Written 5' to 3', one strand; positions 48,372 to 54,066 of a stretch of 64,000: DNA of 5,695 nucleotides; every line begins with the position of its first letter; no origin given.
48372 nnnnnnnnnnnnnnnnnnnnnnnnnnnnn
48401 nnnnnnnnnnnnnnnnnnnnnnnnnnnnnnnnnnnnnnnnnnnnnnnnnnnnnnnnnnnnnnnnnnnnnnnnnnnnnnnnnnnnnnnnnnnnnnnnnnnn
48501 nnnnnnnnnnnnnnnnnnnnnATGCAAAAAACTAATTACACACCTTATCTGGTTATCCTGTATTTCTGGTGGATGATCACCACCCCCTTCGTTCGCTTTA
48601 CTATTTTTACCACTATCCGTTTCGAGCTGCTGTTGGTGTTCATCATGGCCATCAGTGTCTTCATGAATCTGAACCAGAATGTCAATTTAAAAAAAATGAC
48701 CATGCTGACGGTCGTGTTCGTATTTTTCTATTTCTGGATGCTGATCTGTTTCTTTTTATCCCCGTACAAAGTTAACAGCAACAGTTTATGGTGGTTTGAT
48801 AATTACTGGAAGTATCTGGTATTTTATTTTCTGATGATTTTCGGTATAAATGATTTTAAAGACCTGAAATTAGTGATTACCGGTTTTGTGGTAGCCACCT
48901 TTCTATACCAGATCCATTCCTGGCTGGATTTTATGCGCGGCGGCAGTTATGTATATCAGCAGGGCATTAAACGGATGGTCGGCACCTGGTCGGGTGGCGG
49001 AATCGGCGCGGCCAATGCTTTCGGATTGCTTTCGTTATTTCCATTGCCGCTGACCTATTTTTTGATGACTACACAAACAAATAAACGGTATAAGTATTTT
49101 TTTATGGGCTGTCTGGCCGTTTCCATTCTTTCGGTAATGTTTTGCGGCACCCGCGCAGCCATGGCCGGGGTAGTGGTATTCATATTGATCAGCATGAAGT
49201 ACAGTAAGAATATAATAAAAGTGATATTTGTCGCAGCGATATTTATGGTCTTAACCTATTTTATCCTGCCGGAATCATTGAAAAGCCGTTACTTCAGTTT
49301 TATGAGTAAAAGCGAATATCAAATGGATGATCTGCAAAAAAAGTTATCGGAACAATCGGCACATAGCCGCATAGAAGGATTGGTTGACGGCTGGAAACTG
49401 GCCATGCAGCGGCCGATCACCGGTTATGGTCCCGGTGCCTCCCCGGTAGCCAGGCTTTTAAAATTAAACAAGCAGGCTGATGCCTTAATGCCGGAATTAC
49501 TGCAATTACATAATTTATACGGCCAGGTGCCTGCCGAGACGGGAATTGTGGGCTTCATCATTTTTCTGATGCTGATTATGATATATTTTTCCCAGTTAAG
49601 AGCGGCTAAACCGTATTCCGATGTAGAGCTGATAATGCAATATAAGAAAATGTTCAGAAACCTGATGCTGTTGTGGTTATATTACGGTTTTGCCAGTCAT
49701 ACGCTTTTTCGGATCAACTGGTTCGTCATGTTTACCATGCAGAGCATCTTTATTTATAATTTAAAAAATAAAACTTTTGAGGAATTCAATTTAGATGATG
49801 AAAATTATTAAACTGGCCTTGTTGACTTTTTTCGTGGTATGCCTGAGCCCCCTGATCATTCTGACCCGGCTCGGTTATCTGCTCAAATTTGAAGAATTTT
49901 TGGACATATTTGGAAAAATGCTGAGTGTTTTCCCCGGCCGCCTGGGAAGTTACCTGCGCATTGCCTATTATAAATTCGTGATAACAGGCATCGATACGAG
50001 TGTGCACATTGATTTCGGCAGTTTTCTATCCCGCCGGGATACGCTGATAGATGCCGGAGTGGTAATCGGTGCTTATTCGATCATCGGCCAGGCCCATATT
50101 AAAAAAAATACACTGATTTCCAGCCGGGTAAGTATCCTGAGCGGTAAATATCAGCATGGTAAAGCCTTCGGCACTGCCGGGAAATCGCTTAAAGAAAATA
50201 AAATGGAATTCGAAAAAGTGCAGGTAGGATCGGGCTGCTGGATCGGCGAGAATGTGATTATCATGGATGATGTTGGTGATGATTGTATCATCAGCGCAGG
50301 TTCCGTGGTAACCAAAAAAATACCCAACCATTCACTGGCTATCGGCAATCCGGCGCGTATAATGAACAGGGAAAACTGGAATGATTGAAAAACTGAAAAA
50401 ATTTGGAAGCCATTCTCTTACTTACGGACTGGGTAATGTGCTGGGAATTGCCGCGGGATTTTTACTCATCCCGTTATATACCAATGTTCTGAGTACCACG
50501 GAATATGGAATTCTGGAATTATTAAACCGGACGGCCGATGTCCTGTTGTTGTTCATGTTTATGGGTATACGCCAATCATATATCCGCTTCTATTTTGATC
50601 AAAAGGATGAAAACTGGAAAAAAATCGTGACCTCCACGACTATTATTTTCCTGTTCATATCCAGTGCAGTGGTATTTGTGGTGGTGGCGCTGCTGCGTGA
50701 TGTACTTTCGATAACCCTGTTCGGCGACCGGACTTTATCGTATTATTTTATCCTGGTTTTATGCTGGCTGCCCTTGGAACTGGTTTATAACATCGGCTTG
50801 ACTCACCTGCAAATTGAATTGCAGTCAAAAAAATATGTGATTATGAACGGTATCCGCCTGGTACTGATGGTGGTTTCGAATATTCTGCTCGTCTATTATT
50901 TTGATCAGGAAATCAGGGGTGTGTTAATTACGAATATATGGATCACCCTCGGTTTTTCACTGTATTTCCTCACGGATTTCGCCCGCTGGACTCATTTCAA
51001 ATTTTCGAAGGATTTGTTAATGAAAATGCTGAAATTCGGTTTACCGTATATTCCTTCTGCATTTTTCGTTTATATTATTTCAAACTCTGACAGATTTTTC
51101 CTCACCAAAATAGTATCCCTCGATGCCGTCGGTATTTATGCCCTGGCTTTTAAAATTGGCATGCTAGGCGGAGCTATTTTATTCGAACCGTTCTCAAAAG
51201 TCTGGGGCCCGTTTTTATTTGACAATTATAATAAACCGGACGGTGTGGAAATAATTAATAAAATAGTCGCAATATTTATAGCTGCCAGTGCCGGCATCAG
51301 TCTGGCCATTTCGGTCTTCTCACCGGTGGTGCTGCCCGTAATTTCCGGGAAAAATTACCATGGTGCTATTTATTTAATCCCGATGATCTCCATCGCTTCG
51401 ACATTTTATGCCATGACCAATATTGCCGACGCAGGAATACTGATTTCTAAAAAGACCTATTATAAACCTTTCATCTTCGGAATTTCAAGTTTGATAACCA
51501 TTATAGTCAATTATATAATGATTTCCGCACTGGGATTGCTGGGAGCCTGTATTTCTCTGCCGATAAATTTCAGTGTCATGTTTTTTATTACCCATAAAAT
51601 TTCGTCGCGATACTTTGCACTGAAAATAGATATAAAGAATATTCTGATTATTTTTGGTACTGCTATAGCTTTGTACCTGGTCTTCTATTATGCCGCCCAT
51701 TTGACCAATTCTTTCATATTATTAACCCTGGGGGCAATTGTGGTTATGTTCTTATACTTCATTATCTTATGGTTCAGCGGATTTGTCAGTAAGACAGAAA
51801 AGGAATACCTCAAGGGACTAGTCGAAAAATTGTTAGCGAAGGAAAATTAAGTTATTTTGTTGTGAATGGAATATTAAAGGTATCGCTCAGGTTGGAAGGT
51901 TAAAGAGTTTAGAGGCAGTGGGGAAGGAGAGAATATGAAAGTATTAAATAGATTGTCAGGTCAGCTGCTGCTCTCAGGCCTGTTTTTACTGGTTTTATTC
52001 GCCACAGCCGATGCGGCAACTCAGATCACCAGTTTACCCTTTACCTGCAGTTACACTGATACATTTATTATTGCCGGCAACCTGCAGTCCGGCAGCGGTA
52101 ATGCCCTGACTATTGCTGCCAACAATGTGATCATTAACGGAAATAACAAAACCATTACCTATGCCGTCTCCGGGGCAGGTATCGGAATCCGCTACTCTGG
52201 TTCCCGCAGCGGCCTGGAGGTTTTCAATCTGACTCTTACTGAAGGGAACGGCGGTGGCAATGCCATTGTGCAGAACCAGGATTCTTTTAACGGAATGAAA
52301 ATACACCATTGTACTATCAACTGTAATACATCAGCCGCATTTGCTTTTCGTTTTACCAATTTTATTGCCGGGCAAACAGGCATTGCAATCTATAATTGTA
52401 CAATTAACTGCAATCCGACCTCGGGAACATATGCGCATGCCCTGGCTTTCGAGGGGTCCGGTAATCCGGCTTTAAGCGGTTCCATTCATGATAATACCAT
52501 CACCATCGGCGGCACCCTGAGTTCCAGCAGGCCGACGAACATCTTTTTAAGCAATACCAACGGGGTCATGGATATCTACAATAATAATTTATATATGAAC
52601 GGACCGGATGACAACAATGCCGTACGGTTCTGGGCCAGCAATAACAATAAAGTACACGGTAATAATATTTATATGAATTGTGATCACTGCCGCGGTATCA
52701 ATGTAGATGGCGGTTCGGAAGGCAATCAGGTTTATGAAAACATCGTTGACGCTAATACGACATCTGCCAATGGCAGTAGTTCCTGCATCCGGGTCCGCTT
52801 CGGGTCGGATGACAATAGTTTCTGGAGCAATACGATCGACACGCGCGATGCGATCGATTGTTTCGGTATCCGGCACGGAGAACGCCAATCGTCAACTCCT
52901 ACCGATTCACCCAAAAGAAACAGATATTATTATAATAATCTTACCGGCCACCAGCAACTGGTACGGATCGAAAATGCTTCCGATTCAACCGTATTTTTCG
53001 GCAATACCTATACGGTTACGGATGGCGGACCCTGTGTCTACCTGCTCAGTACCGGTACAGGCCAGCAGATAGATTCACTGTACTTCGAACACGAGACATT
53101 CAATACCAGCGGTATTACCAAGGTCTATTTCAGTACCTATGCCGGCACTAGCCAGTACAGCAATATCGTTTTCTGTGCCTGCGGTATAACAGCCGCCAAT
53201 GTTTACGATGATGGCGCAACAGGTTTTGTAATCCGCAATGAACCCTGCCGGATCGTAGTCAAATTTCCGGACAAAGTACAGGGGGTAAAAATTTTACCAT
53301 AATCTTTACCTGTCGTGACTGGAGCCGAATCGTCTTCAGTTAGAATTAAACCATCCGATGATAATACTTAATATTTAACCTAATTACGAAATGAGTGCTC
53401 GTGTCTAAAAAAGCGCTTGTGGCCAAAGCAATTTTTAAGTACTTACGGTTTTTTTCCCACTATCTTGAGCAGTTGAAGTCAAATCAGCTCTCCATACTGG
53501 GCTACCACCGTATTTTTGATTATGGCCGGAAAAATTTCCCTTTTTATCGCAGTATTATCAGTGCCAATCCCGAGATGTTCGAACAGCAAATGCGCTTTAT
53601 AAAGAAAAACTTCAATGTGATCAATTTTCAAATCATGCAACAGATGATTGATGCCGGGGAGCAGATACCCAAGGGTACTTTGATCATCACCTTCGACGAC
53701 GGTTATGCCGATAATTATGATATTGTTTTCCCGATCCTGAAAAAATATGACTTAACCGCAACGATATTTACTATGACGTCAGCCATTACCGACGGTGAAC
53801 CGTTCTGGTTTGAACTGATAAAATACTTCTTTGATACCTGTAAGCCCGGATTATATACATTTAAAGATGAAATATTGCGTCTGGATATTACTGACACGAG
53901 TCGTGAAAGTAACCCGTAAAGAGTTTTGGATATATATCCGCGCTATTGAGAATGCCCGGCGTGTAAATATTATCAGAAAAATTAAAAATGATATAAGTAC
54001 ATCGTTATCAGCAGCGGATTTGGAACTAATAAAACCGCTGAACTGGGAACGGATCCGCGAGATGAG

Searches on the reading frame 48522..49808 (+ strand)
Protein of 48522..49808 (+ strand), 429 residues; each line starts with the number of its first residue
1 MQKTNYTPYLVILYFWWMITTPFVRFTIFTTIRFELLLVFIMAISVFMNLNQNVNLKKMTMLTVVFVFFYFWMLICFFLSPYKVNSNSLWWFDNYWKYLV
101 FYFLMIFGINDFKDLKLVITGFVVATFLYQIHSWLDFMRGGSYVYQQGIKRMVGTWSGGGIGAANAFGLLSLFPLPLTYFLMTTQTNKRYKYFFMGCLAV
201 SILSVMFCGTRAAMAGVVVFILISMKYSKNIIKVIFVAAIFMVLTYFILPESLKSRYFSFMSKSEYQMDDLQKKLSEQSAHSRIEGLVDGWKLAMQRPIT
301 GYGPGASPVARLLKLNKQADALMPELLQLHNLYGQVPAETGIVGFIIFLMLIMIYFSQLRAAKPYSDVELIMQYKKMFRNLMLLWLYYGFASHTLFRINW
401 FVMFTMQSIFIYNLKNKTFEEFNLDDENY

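Call 58: search_protein_families(library=pfam, proteins=[window:48522-49808:+], max_evalue=0.00001)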
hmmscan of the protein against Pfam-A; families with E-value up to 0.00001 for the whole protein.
window:48522-49808:+ (429 aa): 1 family
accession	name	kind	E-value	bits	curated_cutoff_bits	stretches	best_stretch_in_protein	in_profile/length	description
PF04932.20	Wzy_C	-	1.2e-16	61.3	31.7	1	198-349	3-149/149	O-Antigen ligase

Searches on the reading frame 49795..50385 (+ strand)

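Call 58: search_protein_families(library=pfam, proteins=[window:49795-50385:+], max_evalue=0.00001)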
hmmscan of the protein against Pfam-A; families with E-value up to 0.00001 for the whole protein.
window:49795-50385:+ (197 aa): 1 family
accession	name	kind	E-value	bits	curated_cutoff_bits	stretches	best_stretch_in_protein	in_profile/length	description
PF00132.30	Hexapep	-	6.4e-10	38.7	27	1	142-174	2-36/36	Bacterial transferase hexapeptide (six repeats)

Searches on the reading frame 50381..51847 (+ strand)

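Call 59: search_protein_families(library=pfam, proteins=[window:50381-51847:+], max_evalue=0.00001)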
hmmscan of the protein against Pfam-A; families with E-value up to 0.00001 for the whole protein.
window:50381-51847:+ (489 aa): 2 families
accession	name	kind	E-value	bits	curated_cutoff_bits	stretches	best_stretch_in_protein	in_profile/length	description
PF01943.22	Polysacc_synt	-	1.1e-19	71.4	28.2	1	14-281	7-272/274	Polysaccharide biosynthesis protein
PF13440.11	Polysacc_synt_3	-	2.4e-13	50.5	23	1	37-329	6-291/293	Polysaccharide biosynthesis protein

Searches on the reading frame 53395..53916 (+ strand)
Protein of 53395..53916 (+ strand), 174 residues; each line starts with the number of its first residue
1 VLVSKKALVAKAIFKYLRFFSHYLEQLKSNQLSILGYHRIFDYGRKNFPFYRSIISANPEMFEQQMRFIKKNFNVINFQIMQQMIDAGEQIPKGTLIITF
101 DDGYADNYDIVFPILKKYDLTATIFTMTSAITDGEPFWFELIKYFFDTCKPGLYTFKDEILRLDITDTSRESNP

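Call 59: search_protein_families(library=pfam, proteins=[window:53395-53916:+], max_evalue=0.00001)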
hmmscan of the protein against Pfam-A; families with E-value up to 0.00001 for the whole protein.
window:53395-53916:+ (174 aa): 1 family
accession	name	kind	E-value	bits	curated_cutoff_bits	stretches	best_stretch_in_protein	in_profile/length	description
PF01522.26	Polysacc_deac_1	-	8.1e-09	35.9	23.1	1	92-133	5-46/124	Polysaccharide deacetylase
